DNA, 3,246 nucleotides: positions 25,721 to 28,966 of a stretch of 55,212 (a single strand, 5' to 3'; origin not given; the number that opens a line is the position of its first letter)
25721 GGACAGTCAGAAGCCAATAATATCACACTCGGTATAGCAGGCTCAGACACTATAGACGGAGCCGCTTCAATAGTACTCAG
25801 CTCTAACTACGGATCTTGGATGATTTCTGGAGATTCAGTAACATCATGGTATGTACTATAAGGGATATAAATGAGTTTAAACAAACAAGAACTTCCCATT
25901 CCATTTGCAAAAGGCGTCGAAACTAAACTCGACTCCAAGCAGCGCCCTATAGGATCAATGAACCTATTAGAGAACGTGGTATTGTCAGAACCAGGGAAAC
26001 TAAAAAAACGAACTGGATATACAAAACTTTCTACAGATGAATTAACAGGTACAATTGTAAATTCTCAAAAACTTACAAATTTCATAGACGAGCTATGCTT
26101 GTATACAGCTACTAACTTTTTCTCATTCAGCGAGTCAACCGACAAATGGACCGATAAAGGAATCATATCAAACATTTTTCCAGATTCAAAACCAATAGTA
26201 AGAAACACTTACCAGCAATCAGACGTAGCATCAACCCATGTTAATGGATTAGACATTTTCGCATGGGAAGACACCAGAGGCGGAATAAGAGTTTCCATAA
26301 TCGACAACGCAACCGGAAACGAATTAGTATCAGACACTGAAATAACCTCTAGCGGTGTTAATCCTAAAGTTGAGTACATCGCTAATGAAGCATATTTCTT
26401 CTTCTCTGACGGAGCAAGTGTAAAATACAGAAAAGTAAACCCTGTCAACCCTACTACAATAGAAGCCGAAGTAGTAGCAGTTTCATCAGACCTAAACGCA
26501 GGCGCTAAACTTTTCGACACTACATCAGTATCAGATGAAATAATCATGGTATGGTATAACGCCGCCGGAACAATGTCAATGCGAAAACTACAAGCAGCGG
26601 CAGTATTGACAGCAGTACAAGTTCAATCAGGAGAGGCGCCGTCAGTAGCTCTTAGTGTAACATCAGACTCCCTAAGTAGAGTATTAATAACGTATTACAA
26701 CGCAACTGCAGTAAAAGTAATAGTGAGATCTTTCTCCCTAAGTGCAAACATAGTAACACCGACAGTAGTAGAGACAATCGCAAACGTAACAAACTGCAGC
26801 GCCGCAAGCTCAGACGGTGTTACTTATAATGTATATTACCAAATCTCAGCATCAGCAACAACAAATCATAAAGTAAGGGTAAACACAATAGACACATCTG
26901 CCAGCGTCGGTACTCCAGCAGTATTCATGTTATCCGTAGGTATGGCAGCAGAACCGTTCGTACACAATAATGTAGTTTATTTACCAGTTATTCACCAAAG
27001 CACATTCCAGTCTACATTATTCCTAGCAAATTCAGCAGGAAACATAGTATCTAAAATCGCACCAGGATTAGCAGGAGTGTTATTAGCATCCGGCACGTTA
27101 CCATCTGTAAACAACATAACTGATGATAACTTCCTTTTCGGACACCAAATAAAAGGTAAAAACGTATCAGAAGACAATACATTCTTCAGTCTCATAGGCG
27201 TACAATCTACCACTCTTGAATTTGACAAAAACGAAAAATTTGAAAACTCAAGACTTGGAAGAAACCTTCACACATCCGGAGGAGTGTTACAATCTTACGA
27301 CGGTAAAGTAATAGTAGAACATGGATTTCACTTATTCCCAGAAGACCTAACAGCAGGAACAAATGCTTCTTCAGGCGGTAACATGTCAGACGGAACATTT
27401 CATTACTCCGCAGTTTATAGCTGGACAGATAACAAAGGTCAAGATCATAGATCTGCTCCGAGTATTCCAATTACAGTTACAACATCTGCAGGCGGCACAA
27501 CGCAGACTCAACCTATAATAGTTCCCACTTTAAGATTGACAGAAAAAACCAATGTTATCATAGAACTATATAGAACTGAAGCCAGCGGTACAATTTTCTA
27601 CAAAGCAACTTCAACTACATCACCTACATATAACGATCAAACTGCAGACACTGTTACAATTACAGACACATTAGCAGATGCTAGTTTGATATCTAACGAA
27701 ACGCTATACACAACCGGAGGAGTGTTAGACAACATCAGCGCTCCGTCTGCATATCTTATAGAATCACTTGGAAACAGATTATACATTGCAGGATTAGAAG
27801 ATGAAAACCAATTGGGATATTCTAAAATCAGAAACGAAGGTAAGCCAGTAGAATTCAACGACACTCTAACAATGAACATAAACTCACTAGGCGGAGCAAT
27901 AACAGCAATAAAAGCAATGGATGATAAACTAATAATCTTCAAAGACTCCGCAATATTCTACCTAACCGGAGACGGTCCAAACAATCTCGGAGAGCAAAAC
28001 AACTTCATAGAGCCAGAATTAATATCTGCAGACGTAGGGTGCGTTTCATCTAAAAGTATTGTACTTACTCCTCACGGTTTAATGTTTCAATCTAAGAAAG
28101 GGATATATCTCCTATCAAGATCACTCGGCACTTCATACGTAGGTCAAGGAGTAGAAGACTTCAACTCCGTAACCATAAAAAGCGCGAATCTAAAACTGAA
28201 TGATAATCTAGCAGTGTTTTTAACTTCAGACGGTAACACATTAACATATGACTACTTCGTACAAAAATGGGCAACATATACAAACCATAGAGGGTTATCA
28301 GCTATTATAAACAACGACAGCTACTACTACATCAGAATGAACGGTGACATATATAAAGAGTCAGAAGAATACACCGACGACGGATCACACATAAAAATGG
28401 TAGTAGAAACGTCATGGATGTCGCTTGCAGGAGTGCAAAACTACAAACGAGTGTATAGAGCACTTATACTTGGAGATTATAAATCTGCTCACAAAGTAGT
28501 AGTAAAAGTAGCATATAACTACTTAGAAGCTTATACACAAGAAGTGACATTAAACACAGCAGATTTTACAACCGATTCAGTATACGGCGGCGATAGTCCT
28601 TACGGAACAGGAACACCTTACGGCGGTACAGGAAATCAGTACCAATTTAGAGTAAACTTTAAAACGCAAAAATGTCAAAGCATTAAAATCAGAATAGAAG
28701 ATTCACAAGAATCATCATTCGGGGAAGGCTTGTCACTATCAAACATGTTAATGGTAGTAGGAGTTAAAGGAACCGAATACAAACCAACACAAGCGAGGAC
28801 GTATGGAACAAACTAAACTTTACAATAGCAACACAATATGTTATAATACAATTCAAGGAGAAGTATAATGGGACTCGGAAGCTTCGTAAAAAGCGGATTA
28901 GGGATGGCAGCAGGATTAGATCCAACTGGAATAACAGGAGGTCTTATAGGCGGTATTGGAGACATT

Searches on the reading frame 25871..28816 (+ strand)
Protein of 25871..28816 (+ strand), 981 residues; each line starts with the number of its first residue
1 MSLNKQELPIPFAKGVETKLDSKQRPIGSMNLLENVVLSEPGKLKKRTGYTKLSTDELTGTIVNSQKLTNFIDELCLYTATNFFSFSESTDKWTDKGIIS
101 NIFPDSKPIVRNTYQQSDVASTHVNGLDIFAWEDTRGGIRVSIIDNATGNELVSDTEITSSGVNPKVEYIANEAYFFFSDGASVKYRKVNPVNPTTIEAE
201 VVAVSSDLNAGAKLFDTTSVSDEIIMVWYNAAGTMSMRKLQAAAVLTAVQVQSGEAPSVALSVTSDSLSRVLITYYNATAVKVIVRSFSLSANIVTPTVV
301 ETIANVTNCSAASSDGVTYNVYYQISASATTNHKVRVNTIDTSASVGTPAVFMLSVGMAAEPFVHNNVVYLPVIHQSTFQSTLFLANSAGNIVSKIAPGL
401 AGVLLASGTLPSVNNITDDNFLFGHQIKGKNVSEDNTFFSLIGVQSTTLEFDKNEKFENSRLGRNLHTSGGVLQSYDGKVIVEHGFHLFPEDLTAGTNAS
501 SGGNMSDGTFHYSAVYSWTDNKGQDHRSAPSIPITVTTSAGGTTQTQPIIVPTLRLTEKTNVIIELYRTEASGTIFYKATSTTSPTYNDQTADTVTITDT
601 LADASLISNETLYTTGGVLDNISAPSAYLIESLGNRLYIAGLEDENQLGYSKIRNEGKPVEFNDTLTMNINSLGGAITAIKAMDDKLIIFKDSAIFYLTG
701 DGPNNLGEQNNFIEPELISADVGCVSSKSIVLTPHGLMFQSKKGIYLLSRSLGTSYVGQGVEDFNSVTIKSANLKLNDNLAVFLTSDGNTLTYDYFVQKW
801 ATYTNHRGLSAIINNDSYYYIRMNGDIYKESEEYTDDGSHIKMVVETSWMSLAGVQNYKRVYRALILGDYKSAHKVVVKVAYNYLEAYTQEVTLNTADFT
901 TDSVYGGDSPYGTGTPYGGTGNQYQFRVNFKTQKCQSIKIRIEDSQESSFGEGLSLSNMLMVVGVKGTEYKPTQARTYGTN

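Call 41: search_protein_families(library=phrogs, proteins=[window:25871-28816:+], max_evalue=0.00001)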
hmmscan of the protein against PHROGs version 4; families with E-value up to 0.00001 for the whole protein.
window:25871-28816:+ (981 aa): 2 families
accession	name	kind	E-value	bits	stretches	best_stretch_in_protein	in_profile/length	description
phrog_3287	-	head and packaging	1.5e-09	38.2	0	643-804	170-345/524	virion structural protein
phrog_511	-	head and packaging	9e-07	28.6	1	657-753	590-676/862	internal virion protein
